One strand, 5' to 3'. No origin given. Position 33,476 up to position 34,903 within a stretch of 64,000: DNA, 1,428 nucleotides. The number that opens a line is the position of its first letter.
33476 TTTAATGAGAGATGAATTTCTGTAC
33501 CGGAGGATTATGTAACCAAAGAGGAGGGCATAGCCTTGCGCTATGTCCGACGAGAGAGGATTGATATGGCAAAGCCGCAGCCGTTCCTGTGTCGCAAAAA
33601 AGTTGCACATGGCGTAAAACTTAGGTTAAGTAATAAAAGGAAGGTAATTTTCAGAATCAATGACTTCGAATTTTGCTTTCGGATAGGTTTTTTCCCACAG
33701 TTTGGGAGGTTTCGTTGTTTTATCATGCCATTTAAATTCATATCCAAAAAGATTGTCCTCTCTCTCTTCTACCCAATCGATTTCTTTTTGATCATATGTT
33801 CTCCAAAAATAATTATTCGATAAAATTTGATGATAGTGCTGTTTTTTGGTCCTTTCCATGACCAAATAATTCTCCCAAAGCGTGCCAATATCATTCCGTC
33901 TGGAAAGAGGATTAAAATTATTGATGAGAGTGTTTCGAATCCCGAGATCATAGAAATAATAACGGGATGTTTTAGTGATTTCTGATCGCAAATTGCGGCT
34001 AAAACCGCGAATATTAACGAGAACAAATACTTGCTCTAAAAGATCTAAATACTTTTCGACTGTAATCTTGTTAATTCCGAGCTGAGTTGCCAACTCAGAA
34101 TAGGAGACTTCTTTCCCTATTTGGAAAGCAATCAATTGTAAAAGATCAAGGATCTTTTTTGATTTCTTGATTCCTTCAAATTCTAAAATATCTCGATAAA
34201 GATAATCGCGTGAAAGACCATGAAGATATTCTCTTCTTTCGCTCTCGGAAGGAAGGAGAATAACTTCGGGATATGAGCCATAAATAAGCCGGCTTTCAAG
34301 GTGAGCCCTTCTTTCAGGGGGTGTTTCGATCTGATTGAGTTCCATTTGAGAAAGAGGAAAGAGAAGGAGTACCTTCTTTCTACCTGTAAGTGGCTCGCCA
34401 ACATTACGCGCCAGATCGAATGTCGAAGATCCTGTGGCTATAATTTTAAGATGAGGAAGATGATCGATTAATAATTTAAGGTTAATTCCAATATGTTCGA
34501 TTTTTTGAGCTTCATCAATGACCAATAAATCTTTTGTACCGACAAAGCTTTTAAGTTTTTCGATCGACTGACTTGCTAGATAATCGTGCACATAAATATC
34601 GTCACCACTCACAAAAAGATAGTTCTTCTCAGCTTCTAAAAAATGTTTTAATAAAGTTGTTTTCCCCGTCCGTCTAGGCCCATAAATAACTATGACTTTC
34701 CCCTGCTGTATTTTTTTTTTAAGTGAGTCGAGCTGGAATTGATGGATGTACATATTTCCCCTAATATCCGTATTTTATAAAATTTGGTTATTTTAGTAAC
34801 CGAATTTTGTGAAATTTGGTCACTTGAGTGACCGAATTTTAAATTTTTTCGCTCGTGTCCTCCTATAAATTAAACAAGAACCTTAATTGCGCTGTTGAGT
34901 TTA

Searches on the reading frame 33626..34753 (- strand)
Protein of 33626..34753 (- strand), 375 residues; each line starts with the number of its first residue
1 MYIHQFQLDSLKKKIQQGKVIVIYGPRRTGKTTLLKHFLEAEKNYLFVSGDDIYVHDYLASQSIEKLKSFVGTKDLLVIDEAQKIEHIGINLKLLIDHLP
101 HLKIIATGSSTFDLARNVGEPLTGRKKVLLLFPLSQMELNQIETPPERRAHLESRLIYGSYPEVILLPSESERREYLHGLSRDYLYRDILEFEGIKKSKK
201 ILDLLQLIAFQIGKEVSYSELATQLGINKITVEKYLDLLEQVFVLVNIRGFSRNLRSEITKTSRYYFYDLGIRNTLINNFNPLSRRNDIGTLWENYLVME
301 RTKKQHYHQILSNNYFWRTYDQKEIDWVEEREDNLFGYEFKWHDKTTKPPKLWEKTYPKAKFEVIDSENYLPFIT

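Call 30: search_protein_families(library=ncbifam, max_evalue=0.00001, proteins=[window:33626-34753:-])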
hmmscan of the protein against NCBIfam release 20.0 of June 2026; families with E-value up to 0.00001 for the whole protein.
window:33626-34753:- (375 aa): 0 families

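Call 54: search_protein_families(library=pfam, max_evalue=0.01, proteins=[window:33626-34753:-])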
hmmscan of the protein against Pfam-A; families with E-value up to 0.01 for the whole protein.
window:33626-34753:- (375 aa): 8 families
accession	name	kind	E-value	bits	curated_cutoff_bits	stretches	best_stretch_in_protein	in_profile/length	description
PF13635.12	DUF4143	-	6.8e-38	130.4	28.1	1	187-342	2-159/160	Domain of unknown function (DUF4143)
PF13173.12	AAA_14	-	1e-26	93.9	27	1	18-139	2-128/129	AAA domain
PF01637.24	ATPase_2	-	5.7e-08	33.3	33.2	1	8-81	8-70/225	ATPase domain predominantly from Archaea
PF13401.12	AAA_22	-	4e-06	27.6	27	1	17-51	4-33/130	AAA domain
PF13479.12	AAA_24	-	0.00021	21.7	27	1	18-73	2-54/195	AAA domain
PF13191.12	AAA_16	-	0.00081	20.4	32.6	1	7-53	11-61/167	AAA ATPase domain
PF00005.33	ABC_tran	-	0.0036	18.3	25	1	9-44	2-37/137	ABC transporter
PF14516.12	AAA_35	-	0.0049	16.2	27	1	2-43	13-56/331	AAA-like domain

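Call 60: find_encoding_contigs(protein=window:33629-34753:-, flank=10000, max_places=6)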
Protein window:33629-34753:- (375 aa): 1 contig read that carries it; 1 place shown.
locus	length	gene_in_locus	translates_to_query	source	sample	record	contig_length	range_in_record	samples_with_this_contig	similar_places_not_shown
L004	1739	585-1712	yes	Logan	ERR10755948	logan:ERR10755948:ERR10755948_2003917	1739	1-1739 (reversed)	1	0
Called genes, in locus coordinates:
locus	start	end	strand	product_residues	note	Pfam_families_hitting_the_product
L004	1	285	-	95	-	?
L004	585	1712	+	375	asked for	PF01637:ATPase_2, PF13173:AAA_14, PF13401:AAA_22 (faint), PF13635:DUF4143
